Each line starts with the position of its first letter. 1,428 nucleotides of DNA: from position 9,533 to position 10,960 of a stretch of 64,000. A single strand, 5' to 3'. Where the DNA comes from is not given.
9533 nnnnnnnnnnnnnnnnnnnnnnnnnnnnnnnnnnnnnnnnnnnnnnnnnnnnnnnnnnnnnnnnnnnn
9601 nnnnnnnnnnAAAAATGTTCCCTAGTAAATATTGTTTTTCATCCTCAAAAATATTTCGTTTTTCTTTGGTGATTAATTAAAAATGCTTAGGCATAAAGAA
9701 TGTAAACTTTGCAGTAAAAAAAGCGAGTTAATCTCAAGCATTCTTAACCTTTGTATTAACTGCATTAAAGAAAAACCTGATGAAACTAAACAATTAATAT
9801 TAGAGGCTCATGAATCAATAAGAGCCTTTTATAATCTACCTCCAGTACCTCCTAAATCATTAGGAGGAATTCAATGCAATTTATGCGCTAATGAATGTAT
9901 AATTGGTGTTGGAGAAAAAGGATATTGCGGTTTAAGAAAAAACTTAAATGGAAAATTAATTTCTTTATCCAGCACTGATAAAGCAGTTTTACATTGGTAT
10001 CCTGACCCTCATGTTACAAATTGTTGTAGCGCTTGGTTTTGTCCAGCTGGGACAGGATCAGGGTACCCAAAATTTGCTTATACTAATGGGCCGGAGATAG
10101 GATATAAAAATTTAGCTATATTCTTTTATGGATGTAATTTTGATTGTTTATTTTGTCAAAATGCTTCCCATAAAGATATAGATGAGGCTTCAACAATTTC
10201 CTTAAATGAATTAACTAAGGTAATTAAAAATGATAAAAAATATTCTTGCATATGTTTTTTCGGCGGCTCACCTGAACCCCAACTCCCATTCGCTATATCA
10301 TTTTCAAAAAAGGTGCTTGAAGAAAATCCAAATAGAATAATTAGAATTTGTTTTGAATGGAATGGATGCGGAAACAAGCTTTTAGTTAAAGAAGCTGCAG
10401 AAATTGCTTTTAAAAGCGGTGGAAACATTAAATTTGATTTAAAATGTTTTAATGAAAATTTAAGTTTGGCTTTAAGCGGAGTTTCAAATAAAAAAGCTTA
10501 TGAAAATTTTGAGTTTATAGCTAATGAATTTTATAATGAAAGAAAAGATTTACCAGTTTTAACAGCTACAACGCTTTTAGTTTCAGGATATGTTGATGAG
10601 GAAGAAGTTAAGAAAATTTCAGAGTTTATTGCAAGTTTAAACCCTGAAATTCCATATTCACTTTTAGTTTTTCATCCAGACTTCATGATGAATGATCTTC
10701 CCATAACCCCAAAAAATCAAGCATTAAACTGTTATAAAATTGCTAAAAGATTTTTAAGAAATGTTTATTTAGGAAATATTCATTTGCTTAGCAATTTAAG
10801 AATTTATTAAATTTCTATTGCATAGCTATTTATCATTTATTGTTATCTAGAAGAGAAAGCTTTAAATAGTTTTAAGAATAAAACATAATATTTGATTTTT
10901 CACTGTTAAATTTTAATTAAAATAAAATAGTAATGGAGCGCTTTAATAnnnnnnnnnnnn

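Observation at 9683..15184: Cluster of three distinct radical-SAM enzymes convergent with a GT1 glycosyltransferase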

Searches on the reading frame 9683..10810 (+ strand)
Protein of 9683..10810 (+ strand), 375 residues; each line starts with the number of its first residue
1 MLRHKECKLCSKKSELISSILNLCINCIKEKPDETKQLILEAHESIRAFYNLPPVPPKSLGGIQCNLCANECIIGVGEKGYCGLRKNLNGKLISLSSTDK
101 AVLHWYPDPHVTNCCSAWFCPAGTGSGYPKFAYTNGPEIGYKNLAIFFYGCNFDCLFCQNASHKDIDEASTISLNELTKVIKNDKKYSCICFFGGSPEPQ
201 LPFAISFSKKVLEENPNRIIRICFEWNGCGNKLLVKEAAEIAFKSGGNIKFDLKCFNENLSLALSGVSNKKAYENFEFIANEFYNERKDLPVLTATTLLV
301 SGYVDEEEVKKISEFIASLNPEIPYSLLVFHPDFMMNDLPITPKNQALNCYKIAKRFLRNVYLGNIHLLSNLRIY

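Call 3: search_protein_families(library=pfam, proteins=[window:9683-10810:+], max_evalue=0.01)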
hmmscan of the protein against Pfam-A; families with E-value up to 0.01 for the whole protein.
window:9683-10810:+ (375 aa): 2 families
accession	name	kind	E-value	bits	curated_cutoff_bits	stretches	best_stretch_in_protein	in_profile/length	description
PF04055.27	Radical_SAM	-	1.6e-12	48.3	29.5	1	146-313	2-163/166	Radical SAM superfamily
PF13353.11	Fer4_12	-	3e-08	34.5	22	1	144-237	8-100/137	4Fe-4S single cluster domain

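Call 4: search_protein_families(library=ncbifam, proteins=[window:9683-10810:+], max_evalue=0.01)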
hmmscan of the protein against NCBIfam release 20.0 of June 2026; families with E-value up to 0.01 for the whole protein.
window:9683-10810:+ (375 aa): 15 families
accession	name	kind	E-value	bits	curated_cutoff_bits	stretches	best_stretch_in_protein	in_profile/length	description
TIGR04337.1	AmmeMemoSam_rS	hypoth_equivalog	4.1e-19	68.7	220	1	149-367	77-287/349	AmmeMemoRadiSam system radical SAM enzyme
NF048010.1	SfplDhtActHpsHDes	equivalog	4.5e-12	45.4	430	1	194-331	139-264/298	(2S)-3-sulfopropanediol dehydratase activating enzyme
TIGR02493.1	PFLA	equivalog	1.1e-11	44.6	231.75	1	134-321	11-188/235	pyruvate formate-lyase-activating protein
TIGR02495.1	NrdG2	equivalog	2.2e-10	40.2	131.15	1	144-316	19-180/193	anaerobic ribonucleoside-triphosphate reductase activating protein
TIGR04041.1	activase_YjjW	hypoth_equivalog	3.7e-09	36.4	250.2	1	171-336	92-244/276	YjjW family glycine radical enzyme activase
NF008356.0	PRK11145.1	equivalog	4.9e-09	35.8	375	1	135-321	17-193/246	pyruvate formate lyase 1-activating protein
TIGR02494.1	PFLE_PFLC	subfamily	5e-07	29.3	174.35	1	172-331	104-255/293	glycyl-radical enzyme activating protein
TIGR02826.1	RNR_activ_nrdG3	equivalog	3e-06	27.2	151.7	1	143-200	17-75/148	anaerobic ribonucleoside-triphosphate reductase activating protein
TIGR02491.1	NrdG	equivalog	5e-06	26.5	126.1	1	144-221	18-100/154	anaerobic ribonucleoside-triphosphate reductase activating protein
NF043069.1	T4HPD_activ_SAM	equivalog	2e-05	24.1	425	0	176-331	108-254/299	trans-4-hydroxy-L-proline dehydratase activase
TIGR04395.1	cutC_activ_rSAM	equivalog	2.7e-05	23.6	360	1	174-317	112-246/309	choline TMA-lyase-activating enzyme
TIGR04317.1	W_rSAM_matur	equivalog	0.00024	20.4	380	1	150-299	13-156/349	tungsten cofactor oxidoreductase radical SAM maturase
TIGR03963.1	rSAM_QueE_Clost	equivalog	0.0023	17.7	260.1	1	139-229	17-103/219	putative 7-carboxy-7-deazaguanine synthase QueE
NF033719.1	ind_deCO2_activ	equivalog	0.0025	17.2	425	0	131-165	9-40/302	indoleacetate decarboxylase activase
TIGR04038.1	tatD_link_rSAM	subfamily_domain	0.0026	17.6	129.7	1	150-263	17-132/192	TatD family nuclease-associated radical SAM protein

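Call 6: search_solved_structures(query=window:9683-10810:+, max_evalue=0.001, show_alignments=1)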
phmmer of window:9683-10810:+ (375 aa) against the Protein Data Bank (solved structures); distinct sequences matched with E-value up to 0.001: 2.
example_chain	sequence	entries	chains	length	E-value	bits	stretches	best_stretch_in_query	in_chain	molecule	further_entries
3c8f_A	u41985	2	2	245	0.00015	24.2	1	136-331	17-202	Pyruvate formate-lyase 1-activating enzyme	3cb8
8fo0_A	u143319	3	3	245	0.00067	22.1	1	136-331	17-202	Pyruvate formate-lyase 1-activating enzyme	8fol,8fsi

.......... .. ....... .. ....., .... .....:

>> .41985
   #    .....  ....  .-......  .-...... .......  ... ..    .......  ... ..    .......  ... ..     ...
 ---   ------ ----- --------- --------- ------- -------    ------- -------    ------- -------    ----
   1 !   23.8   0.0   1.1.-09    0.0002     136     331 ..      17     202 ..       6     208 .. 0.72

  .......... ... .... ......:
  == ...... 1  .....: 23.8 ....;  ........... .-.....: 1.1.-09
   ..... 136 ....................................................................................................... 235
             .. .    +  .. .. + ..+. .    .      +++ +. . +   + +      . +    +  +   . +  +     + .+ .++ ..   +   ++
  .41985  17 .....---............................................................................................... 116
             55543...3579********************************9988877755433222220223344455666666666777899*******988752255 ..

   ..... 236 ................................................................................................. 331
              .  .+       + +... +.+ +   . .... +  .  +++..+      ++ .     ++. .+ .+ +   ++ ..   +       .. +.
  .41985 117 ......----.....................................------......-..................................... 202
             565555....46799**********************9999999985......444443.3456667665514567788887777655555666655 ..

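Call 10: find_homologous_proteins(query=window:9683-10810:+, max_evalue=0.00001)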
Query window:9683-10810:+ (375 aa): 4380 proteins with E <= 0.00001 among 6697 candidates; the best 120 are listed.
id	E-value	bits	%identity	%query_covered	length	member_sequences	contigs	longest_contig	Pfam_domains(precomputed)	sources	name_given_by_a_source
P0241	4.3e-253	857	98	100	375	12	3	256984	PF04055.28,PF13353.12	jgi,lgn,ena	jgi:pyruvate formate lyase activating enzyme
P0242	1.9e-220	750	83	99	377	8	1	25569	PF04055.28,PF13353.12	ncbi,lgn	ncbi:MAG: radical SAM protein [Candidatus Bathyarchaeia archaeon]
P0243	1.1e-214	731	82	99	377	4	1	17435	PF04055.28,PF13353.12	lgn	-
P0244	6.8e-189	646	71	98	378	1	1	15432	PF04055.28,PF13353.12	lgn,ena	-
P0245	1.2e-187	642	70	98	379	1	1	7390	PF04055.28,PF13353.12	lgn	-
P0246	2.8e-171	588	66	97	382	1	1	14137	PF04055.28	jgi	jgi:pyruvate formate lyase activating enzyme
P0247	4.0e-170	584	66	97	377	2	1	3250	PF04055.28,PF13353.12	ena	-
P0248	9.4e-170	583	65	98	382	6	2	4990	PF04055.28,PF13353.12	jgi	jgi:pyruvate formate lyase activating enzyme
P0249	2.1e-169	582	64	98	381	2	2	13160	PF04055.28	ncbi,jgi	-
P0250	4.5e-168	577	65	98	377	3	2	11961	PF04055.28,PF13353.12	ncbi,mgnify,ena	mgnify:CR=1 FL=1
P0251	6.4e-167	574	64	98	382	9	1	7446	PF04055.28,PF13353.12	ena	-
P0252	8.6e-167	573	66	97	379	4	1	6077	PF04055.28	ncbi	ncbi:MAG: radical SAM protein [Candidatus Nezhaarchaeales archaeon]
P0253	3.2e-166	571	65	97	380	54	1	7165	PF04055.28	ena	-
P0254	4.7e-166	571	66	97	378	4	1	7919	PF04055.28,PF13353.12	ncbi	ncbi:MAG: radical SAM protein [Candidatus Nezhaarchaeales archaeon]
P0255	7.3e-166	570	61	98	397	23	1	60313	PF04055.28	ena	-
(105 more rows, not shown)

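Call 57: find_related_loci(query=A3, collection=metagenome_contigs, flank=7000)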
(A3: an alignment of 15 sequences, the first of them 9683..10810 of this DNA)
Query A3 (375 aa) in metagenome_contigs; peptide patterns used: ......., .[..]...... (x = any residue, [..] = any of these).
600 stretches matched a pattern (row limit reached: there are more); 550 encode a relative of the query (tblastn E <= 1e-3); the best 80 are kept; 80 distinct loci.
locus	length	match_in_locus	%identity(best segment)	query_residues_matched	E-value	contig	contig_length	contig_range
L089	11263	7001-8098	66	6-370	4e-169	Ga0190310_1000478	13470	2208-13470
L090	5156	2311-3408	66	6-370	4e-172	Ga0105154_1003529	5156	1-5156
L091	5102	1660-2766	62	2-370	1e-170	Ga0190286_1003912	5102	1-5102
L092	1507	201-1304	62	3-370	1e-180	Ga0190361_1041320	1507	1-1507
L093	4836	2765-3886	61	1-370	6e-165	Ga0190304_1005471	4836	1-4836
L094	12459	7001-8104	61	3-370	2e-161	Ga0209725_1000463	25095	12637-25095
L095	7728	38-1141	61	2-369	8e-159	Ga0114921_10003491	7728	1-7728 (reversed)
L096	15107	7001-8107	60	3-370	6e-158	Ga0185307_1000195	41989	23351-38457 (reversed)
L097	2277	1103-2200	59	6-370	5e-169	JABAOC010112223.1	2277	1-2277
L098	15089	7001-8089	60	7-369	3e-157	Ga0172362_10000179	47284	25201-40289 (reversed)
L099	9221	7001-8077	61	6-363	5e-156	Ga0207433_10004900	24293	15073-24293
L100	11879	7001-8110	59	2-370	1e-155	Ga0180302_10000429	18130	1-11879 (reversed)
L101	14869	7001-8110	58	1-369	3e-154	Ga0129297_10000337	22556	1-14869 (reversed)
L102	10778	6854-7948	58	6-370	2e-154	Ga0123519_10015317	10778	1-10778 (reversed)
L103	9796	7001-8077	64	6-363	2e-154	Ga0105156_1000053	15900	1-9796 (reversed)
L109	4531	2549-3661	58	1-370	3e-156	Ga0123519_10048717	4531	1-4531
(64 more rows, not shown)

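Call 71: predict_structure(alignment_id=A3)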
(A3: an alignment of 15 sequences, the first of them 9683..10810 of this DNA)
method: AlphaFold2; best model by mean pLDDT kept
length: 375 residues; sequences in the alignment: 15
mean_pLDDT: 83.8   pTM: 0.86
mean pLDDT of the five models: 83.8, 82.6, 80.9, 78.5, 77.8
residues with pLDDT >= 90: 165; 70-90: 152; 50-70: 35; < 50: 23
segments of 3 or more residues with pLDDT < 50: 111-114, 122-133, 372-375
pLDDT, mean of each block of 10 residues (from residue 1): 82 93 95 95 89 89 83 90 88 89 80 51 45 54 81 70 74 95 88 73 94 88 78 90 89 91 88 92 82 89 95 98 91 83 93 97 81 42
secondary structure, 60 per line:
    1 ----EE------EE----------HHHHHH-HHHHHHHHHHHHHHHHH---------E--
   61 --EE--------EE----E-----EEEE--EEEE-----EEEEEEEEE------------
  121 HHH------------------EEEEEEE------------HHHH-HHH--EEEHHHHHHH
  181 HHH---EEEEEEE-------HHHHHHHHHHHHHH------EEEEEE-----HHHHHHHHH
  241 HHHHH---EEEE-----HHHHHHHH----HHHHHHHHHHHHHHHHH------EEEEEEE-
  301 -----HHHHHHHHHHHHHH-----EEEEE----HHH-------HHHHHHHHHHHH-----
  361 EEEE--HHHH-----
elements in order: H25-30 H32-48 E85-88 E91-94 E100-108 E142-148 H161-164 E171-173 H174-183 E187-193 H201-214 E221-226 H232-245 E249-252 H258-265 H270-286 E293-299 H306-319 E325-329 H344-355 E361-364 H367-370

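Call 87: search_protein_families(library=pfam, proteins=[L109:1607-2419:-], max_evalue=0.001)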
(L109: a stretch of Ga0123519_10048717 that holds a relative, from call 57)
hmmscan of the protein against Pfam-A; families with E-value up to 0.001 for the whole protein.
L109:1607-2419:- (270 aa): 1 family
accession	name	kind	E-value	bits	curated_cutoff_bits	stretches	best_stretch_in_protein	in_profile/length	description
PF02673.24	BacA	-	4.9e-38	131.7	33.4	1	12-251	3-244/257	Bacitracin resistance protein BacA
